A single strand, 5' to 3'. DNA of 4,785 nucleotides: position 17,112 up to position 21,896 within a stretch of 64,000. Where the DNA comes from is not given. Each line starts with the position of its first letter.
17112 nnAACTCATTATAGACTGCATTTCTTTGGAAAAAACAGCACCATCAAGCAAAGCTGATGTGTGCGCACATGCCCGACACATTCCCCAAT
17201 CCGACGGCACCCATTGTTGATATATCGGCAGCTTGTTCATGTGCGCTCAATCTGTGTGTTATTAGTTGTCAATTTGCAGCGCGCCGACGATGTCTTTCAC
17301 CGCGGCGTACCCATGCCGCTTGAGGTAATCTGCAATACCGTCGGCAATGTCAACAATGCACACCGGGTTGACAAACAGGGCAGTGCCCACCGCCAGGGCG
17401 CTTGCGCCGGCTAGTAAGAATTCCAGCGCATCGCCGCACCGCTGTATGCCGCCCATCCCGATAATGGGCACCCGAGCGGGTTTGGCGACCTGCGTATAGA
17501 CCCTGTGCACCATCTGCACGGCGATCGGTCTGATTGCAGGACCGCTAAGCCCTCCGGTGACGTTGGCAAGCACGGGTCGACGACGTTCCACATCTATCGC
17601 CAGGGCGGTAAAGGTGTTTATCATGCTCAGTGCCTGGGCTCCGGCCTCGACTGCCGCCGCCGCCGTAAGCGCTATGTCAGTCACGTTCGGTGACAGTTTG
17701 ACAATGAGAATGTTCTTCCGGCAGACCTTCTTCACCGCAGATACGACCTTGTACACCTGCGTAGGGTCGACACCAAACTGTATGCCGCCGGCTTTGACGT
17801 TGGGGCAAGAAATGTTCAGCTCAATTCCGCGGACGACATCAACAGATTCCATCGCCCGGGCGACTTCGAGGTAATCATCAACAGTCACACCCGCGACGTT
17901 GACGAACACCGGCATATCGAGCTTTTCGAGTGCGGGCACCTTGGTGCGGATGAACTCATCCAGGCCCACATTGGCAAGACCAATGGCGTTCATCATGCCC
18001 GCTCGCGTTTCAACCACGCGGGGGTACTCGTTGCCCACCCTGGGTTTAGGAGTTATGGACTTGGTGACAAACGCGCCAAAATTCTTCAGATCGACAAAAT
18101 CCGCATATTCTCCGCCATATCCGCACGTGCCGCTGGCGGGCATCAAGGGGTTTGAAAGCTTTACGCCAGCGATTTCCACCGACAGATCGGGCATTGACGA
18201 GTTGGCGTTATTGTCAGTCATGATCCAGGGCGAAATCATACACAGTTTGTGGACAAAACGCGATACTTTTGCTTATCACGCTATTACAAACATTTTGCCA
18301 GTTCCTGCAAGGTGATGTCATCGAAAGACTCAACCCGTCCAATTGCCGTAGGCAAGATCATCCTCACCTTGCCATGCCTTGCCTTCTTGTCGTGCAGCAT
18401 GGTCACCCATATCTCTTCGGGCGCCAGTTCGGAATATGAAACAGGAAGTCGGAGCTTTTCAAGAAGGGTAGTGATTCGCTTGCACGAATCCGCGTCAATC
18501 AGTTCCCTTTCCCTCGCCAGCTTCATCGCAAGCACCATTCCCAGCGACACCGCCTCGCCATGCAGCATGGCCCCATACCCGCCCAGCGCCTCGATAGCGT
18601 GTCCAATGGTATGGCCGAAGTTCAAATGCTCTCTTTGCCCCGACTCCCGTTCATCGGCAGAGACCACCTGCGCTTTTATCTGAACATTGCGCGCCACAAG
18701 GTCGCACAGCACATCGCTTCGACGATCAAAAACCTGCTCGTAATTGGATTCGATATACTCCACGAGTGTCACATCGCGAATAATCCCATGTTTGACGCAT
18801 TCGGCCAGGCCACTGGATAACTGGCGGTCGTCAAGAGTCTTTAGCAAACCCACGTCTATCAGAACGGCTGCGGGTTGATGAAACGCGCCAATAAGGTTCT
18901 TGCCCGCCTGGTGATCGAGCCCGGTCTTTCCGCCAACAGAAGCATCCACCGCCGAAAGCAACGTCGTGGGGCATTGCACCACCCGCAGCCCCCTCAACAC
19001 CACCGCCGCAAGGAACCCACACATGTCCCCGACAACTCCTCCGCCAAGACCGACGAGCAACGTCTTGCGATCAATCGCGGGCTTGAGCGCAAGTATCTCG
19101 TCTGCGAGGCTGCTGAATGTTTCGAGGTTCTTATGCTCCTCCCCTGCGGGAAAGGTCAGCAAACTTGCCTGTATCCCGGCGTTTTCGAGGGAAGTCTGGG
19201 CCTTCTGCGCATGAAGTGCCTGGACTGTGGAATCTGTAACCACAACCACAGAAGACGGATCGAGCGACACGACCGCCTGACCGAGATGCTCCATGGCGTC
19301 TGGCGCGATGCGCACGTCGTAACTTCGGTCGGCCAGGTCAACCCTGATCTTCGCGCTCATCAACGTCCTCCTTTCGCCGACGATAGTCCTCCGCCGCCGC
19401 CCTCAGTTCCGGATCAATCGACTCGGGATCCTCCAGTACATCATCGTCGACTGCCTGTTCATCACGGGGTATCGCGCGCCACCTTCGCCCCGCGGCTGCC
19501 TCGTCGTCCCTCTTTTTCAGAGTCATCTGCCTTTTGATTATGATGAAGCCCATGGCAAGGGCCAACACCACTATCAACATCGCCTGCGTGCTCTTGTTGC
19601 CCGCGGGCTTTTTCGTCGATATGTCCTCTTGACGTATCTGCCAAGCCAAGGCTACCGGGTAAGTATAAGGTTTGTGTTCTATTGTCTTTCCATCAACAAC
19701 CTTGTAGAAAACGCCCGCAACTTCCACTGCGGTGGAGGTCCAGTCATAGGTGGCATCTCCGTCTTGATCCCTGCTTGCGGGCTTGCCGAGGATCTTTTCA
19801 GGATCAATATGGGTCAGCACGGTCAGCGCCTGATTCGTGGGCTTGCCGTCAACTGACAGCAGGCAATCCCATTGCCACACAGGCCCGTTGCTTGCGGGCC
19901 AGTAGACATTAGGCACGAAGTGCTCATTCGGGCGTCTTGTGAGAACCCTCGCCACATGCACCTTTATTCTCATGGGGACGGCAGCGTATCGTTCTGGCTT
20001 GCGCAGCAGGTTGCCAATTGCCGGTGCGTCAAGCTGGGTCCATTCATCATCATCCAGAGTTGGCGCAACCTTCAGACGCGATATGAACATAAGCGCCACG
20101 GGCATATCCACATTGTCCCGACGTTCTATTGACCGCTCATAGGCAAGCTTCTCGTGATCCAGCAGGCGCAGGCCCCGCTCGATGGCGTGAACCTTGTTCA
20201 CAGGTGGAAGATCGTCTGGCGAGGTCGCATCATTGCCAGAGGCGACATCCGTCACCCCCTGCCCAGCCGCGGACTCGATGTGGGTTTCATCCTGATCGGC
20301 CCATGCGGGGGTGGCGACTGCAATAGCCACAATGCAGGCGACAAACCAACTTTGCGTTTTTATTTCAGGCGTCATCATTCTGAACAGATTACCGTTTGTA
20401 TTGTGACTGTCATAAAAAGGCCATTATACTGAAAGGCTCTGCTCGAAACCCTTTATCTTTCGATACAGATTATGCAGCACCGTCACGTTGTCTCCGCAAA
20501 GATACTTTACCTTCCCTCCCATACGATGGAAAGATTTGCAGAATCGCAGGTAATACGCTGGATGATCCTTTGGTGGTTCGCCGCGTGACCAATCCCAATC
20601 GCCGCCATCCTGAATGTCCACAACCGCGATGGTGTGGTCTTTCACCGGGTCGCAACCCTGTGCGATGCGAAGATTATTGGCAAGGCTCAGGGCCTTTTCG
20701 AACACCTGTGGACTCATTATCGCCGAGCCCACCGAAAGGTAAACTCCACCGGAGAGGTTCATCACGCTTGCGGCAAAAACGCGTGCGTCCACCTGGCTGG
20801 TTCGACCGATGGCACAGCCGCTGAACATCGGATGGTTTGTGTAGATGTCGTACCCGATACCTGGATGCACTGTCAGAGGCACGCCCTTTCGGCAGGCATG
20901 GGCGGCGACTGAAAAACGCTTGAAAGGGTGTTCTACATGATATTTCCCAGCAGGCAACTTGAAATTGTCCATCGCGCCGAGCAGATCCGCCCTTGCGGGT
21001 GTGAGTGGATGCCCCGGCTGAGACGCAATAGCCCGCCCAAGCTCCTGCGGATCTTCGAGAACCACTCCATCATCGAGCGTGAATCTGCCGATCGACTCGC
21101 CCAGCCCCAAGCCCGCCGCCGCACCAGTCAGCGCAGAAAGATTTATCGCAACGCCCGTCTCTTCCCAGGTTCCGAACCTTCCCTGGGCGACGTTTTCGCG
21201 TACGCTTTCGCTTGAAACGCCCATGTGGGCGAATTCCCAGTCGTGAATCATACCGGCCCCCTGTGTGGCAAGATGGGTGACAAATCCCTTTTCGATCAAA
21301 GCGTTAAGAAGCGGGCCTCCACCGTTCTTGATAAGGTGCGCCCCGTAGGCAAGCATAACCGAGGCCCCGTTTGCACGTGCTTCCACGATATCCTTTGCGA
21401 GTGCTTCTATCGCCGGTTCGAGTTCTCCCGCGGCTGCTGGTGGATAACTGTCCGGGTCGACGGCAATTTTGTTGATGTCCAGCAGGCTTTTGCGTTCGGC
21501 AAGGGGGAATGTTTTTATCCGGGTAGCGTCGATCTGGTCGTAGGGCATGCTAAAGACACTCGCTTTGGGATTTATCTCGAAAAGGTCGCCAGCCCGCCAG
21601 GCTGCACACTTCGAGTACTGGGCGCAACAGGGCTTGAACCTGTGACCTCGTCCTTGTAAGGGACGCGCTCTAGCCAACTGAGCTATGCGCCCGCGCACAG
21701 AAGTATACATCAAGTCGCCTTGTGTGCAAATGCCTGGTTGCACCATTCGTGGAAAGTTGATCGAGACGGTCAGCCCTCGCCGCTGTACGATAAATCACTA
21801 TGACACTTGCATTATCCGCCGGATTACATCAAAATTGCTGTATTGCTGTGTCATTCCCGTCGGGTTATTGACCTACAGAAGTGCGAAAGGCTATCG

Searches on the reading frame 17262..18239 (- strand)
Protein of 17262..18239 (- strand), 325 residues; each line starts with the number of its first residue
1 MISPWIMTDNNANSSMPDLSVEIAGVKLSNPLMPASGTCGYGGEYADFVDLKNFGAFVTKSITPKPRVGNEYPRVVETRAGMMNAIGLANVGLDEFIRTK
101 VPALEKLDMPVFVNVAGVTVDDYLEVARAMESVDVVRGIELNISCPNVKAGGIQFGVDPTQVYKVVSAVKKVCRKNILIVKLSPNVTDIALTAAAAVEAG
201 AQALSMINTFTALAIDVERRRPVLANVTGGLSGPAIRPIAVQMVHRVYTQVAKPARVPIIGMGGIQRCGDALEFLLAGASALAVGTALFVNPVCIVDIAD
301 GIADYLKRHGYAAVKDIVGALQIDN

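Call 35: search_protein_families(library=pfam, proteins=[window:17262-18239:-], max_evalue=0.001)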
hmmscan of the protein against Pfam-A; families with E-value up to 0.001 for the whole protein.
window:17262-18239:- (325 aa): 3 families
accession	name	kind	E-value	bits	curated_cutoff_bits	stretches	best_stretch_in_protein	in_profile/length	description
PF01180.27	DHO_dh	-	1.5e-84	284.1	27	1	19-306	2-291/291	Dihydroorotate dehydrogenase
PF03060.21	NMO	-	0.0003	20.7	28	1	227-290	162-227/331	Nitronate monooxygenase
PF01207.24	Dus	-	0.0007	19.2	20.4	0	105-175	51-123/311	Dihydrouridine synthase (Dus)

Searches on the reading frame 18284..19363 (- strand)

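Call 35: search_protein_families(library=pfam, proteins=[window:18284-19363:-], max_evalue=0.001)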
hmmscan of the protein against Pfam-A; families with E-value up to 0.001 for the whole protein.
window:18284-19363:- (359 aa): 4 families
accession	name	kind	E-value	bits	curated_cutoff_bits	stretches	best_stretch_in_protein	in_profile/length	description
PF24621.2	DHQS_C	-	1.7e-47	161.4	27.6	1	185-328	1-144/144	3-dehydroquinate synthase C-terminal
PF01761.26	DHQ_synthase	-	5.6e-42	142.5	24.2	1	70-183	3-114/115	3-dehydroquinate synthase N-terminal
PF13685.12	Fe-ADH_2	-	1.7e-12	48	28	1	18-174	1-145/149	Iron-containing alcohol dehydrogenase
PF00465.25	Fe-ADH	-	1.1e-06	28.7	31.3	1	18-135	5-131/168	Iron-containing alcohol dehydrogenase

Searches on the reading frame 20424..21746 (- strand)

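Call 35: search_protein_families(library=pfam, proteins=[window:20424-21746:-], max_evalue=0.001)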
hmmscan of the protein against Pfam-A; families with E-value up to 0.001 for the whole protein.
window:20424-21746:- (440 aa): 1 family
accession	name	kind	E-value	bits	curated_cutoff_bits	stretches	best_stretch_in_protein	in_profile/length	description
PF21570.3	ArgZ-like_C_2nd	-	3.3e-06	27.4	27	1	115-179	2-66/213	Arginine dihydrolase ArgZ-like, C-terminal, Rossmann fold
